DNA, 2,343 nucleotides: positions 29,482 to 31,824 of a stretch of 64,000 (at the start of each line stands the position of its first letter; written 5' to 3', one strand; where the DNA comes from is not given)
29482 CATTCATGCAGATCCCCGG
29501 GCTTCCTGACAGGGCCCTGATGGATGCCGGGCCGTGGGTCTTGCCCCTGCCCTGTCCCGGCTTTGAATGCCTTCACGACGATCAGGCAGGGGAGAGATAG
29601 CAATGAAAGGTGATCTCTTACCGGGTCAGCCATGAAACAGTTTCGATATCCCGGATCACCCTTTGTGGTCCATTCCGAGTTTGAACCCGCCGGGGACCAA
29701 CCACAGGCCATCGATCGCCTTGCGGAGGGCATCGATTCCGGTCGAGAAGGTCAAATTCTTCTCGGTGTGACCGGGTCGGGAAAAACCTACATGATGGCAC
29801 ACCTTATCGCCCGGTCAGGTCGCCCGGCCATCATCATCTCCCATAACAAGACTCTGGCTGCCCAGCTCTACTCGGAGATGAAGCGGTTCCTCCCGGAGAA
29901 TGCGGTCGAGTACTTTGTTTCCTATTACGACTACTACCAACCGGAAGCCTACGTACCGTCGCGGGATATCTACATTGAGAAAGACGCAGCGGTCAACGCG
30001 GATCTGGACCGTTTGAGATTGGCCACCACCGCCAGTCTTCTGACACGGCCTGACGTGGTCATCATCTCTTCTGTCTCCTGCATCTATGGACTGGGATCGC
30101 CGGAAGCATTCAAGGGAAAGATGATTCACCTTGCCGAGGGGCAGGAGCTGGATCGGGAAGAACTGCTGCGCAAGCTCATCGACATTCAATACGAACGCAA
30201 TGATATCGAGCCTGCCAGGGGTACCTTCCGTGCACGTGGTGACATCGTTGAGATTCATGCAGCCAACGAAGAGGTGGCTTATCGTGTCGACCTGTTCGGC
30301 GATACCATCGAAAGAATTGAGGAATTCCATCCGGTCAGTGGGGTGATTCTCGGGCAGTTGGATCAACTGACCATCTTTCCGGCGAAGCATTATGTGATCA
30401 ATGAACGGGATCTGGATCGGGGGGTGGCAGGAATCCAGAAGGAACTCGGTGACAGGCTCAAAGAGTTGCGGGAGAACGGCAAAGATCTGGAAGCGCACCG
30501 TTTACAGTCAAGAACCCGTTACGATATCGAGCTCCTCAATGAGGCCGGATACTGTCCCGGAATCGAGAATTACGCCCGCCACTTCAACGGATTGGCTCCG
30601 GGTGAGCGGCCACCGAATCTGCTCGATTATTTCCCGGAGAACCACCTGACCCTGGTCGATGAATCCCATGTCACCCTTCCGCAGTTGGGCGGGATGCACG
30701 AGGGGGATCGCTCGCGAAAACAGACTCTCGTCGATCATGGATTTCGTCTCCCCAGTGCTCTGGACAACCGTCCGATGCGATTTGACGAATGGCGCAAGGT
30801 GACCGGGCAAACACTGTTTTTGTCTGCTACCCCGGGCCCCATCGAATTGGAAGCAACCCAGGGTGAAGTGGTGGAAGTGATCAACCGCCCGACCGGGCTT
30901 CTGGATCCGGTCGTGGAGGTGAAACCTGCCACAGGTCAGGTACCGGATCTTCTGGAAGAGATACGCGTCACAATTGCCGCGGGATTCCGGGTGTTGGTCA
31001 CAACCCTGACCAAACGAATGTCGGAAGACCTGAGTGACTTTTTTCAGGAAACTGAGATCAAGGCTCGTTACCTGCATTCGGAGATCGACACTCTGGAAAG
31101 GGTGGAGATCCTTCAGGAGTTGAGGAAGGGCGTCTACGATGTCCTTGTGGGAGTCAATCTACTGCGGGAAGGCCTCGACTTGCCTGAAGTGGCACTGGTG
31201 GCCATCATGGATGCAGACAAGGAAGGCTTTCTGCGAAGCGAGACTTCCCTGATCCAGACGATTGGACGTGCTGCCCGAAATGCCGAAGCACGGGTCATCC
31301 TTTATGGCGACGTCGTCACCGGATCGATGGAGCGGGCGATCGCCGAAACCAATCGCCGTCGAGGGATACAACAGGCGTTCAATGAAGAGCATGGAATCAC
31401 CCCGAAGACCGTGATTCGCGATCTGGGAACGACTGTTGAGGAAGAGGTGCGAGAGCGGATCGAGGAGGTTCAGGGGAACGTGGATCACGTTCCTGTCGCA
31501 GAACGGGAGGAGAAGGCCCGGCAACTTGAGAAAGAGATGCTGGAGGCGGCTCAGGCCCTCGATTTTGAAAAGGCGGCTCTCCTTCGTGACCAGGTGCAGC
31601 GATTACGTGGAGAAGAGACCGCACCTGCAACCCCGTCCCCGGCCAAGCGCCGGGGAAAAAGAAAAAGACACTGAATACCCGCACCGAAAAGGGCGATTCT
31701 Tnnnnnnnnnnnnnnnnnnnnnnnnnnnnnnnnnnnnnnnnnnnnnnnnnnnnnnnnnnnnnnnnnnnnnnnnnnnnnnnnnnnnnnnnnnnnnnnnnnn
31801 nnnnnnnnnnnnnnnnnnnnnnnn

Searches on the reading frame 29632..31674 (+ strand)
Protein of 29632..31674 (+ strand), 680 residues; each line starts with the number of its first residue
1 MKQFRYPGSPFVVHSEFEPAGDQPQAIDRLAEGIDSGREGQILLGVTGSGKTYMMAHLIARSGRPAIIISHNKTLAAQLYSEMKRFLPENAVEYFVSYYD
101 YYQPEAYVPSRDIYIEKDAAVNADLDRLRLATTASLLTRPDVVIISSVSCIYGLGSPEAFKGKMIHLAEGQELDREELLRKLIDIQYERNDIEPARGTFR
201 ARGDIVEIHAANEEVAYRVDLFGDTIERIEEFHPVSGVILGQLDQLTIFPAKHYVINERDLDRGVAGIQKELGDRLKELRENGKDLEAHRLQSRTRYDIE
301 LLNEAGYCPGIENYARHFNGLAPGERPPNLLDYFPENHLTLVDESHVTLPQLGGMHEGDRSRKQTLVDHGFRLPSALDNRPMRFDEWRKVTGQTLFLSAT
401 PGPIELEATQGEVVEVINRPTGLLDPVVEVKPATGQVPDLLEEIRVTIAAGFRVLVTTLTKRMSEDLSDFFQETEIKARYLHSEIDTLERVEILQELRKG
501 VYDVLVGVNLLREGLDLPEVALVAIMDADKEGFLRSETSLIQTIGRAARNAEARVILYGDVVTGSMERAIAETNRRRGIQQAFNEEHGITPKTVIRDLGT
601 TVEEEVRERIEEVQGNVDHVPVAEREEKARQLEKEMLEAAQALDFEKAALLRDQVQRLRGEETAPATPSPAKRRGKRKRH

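Call 44: find_encoding_contigs(protein=window:29632-31674:+, flank=10000, max_places=1)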
Protein window:29632-31674:+ (680 aa): 23 contigs read that carry it; 1 place shown.
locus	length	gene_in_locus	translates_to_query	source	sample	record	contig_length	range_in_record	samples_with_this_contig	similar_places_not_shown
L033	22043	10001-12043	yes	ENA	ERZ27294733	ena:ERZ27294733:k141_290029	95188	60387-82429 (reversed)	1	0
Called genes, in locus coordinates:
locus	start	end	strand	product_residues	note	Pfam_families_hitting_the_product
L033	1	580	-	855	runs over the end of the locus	PF01839:FG-GAP (faint), PF13517:FG-GAP_3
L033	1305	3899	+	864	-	-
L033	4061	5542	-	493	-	PF13181:TPR_8 (faint), PF13431:TPR_17 (faint), PF13424:TPR_12 (faint), PF07719:TPR_2 (faint), PF13432:TPR_16 (weak), PF13414:TPR_11 (faint), PF00515:TPR_1 (faint)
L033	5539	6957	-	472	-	PF01704:UDPGP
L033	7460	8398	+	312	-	-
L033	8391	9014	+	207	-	PF09835:DUF2062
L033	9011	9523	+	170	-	PF02643:DUF192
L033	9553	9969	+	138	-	-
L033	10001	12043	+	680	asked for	PF00270:DEAD (faint), PF04851:ResIII, PF17757:UvrB_inter, PF27431:UvrB_3rd, PF00271:Helicase_C, PF12344:UvrB, PF02151:UVR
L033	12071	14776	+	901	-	-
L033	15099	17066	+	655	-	-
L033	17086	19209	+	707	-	-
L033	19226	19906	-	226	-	-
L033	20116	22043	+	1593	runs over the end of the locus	PF21075:GDH_ACT1, PF21079:GDH_HM2 (weak), PF21077:GDH_ACT3, PF21078:GDH_HM3, PF05088:Bac_GDH_CD, PF21074:GDH_C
